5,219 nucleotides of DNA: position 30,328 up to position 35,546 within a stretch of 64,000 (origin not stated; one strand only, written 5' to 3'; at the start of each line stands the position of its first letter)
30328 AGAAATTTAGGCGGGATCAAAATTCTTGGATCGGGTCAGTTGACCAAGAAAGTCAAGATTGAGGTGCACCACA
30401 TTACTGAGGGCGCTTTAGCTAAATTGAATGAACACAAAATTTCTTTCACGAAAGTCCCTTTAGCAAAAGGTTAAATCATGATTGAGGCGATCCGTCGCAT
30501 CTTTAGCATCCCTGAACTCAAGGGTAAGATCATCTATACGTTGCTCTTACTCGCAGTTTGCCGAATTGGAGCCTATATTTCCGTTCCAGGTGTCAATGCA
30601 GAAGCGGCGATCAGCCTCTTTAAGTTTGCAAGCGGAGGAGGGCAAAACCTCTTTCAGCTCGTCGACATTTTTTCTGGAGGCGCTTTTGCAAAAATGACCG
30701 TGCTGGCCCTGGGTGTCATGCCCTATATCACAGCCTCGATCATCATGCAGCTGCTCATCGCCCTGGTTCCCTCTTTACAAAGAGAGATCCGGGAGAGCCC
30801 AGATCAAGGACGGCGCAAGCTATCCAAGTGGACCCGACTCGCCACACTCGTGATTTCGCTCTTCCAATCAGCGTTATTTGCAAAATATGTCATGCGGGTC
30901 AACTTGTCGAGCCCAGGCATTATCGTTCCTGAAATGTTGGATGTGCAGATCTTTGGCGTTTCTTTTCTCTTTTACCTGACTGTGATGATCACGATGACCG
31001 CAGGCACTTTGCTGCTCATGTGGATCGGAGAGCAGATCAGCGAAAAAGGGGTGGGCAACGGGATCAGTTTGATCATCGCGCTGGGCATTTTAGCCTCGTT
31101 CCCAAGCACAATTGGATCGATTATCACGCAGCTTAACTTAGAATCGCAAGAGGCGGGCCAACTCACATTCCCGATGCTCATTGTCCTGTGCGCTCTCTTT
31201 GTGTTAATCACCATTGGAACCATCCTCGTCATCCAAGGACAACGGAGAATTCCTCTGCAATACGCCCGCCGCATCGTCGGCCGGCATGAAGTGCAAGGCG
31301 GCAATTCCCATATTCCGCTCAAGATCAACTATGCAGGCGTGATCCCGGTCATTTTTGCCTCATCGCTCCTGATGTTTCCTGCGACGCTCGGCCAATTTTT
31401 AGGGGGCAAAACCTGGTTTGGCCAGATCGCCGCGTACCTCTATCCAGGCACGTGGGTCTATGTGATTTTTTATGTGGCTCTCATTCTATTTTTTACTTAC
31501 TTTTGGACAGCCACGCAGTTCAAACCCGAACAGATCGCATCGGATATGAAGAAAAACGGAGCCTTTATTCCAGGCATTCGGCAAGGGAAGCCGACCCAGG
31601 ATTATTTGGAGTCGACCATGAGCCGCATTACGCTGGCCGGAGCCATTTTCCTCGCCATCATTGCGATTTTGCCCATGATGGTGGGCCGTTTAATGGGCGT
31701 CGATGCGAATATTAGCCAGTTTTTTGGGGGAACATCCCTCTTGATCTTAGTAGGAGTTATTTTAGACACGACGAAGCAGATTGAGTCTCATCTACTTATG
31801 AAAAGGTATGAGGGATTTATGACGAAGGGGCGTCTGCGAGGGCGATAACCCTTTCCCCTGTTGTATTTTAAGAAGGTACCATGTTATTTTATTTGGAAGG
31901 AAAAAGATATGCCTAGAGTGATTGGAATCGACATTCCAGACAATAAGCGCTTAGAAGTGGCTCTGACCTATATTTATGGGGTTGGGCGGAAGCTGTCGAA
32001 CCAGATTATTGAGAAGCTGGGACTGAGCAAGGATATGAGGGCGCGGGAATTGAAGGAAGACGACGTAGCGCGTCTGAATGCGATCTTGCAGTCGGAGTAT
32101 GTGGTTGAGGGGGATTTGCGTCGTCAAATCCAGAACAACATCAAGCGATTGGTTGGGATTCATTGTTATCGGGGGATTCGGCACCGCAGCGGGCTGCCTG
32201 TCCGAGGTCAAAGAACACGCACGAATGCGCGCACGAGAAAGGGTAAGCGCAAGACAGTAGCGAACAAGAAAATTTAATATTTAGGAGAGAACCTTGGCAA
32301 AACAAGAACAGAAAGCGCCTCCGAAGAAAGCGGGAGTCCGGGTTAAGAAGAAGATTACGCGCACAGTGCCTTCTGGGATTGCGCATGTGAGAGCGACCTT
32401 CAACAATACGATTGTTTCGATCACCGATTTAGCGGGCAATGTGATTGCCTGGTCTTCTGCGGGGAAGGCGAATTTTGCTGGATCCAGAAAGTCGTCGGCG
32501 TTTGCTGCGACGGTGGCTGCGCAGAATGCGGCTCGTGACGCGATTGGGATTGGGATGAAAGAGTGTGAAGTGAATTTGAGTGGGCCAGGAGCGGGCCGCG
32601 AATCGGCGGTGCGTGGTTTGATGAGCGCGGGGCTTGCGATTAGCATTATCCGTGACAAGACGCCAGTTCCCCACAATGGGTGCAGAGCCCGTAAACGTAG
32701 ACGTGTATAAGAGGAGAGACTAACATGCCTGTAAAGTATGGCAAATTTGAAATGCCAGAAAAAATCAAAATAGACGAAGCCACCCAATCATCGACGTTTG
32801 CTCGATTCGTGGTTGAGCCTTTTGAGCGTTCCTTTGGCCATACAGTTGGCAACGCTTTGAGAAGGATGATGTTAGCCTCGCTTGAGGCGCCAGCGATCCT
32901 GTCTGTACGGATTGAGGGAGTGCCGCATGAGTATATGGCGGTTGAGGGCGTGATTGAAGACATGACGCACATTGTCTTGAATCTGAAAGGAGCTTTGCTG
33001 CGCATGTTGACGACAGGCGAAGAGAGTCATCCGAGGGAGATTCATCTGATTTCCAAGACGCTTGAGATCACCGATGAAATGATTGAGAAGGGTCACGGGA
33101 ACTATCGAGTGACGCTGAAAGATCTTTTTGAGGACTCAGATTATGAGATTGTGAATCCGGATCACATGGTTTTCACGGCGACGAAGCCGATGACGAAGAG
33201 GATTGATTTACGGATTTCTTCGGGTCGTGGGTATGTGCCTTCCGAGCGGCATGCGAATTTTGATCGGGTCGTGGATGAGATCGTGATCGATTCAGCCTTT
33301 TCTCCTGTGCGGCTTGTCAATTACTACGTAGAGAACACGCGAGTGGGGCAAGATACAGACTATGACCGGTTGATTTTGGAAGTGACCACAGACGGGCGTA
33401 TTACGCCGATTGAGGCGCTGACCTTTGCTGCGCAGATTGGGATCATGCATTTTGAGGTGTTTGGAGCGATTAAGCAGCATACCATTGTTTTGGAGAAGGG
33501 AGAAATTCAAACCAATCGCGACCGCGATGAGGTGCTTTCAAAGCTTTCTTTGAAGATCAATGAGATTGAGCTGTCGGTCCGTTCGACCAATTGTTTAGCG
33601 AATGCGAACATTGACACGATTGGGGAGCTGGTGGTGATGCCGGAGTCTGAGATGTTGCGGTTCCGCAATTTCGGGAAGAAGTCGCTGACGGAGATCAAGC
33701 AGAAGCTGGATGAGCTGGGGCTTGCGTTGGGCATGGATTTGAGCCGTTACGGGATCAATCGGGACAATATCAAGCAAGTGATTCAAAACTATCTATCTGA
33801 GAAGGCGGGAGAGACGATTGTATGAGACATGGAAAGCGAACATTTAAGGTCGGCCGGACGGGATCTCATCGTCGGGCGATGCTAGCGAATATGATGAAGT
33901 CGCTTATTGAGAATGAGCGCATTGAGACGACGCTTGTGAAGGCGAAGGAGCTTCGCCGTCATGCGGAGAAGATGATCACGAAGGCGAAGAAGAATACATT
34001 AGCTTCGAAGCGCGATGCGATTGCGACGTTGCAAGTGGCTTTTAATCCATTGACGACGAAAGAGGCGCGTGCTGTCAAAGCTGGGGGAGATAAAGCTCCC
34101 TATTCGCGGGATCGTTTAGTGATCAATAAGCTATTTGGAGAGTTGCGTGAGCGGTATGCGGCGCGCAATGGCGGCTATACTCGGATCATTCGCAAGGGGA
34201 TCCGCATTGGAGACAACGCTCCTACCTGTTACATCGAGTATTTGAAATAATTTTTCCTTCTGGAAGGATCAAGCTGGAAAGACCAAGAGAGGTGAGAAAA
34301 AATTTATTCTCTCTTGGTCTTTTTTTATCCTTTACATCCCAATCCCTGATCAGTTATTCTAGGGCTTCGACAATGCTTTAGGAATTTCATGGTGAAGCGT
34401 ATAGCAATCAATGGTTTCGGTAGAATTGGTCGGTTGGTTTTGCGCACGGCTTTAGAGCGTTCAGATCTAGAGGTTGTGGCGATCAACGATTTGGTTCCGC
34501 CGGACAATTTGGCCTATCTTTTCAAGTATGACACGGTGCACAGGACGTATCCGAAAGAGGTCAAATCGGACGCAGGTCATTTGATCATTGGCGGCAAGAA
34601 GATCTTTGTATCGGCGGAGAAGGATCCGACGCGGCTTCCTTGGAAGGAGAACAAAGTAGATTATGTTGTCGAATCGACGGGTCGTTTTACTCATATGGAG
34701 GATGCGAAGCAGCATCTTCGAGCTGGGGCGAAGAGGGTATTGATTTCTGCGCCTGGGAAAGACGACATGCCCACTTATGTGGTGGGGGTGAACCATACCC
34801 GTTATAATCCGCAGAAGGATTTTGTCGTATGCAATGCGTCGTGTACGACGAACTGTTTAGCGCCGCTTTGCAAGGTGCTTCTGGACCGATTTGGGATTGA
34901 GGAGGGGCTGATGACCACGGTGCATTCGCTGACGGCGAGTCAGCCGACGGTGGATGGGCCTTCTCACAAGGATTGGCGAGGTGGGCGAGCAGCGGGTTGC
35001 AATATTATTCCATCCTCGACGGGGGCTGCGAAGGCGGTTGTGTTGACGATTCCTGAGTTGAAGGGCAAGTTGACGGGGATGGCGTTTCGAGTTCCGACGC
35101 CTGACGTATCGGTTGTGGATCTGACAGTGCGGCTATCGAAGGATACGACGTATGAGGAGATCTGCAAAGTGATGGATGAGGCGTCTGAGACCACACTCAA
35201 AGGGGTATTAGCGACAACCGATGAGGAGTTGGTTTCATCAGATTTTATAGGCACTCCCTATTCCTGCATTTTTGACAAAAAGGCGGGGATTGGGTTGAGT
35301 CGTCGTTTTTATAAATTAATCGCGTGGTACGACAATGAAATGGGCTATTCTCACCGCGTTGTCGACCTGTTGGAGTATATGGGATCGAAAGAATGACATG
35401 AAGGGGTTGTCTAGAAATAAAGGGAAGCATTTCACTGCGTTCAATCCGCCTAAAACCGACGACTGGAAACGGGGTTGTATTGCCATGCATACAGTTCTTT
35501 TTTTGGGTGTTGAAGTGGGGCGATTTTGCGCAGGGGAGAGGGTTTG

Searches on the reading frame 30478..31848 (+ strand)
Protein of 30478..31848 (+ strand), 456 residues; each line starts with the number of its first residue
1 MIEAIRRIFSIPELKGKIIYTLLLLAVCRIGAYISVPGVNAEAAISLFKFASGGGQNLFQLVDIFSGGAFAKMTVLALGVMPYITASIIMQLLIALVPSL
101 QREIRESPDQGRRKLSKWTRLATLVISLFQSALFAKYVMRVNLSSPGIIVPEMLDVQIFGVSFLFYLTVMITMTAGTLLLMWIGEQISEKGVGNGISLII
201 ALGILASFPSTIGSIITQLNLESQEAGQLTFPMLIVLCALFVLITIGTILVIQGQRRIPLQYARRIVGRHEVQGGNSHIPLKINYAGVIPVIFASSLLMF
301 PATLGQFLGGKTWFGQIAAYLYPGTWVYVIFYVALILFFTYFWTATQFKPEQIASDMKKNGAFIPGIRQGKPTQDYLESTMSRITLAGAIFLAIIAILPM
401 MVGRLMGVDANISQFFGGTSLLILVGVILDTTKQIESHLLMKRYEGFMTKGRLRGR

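Call 83: search_protein_families(library=pfam, proteins=[window:30478-31848:+], max_evalue=0.00001)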
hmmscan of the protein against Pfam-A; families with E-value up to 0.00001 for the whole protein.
window:30478-31848:+ (456 aa): 1 family
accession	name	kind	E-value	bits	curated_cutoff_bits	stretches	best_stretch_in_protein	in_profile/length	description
PF00344.25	SecY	-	2.2e-107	359.4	32.2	1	74-431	1-305/306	SecY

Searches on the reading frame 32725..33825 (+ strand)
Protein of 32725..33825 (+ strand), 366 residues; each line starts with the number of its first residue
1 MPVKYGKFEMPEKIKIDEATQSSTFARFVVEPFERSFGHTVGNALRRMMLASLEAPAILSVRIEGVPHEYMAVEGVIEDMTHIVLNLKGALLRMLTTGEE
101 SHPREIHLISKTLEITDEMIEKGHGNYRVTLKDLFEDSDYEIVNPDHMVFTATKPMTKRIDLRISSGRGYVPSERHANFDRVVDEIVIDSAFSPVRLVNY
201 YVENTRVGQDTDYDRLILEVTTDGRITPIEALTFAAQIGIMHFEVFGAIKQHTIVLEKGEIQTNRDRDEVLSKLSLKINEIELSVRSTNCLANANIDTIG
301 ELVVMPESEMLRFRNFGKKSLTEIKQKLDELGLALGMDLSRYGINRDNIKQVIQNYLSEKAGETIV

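Call 83: search_protein_families(library=pfam, proteins=[window:32725-33825:+], max_evalue=0.00001)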
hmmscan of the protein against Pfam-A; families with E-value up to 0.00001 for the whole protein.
window:32725-33825:+ (366 aa): 3 families
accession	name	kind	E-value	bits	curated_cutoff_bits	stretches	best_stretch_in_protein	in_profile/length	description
PF03118.21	RNA_pol_A_CTD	-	1.7e-25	88.9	23.8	1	268-330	5-67/67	Bacterial RNA polymerase, alpha chain C terminal domain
PF01193.29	RNA_pol_L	-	1.1e-19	70.4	24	1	31-240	1-71/74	RNA polymerase Rpb3/Rpb11 dimerisation domain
PF01000.31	RNA_pol_A_bac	-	5e-18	65.9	33.9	1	61-193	1-119/119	RNA polymerase Rpb3/RpoA insert domain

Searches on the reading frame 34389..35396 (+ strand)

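Call 83: search_protein_families(library=pfam, proteins=[window:34389-35396:+], max_evalue=0.00001)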
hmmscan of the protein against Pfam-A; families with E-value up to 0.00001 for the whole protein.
window:34389-35396:+ (335 aa): 2 families
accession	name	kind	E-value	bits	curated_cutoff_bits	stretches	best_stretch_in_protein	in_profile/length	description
PF02800.25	Gp_dh_C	-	2.1e-67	226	24.4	1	157-314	1-158/158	Glyceraldehyde 3-phosphate dehydrogenase, C-terminal domain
PF00044.30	Gp_dh_N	-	2e-38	131.2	31.7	1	4-102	2-100/101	Glyceraldehyde 3-phosphate dehydrogenase, NAD binding domain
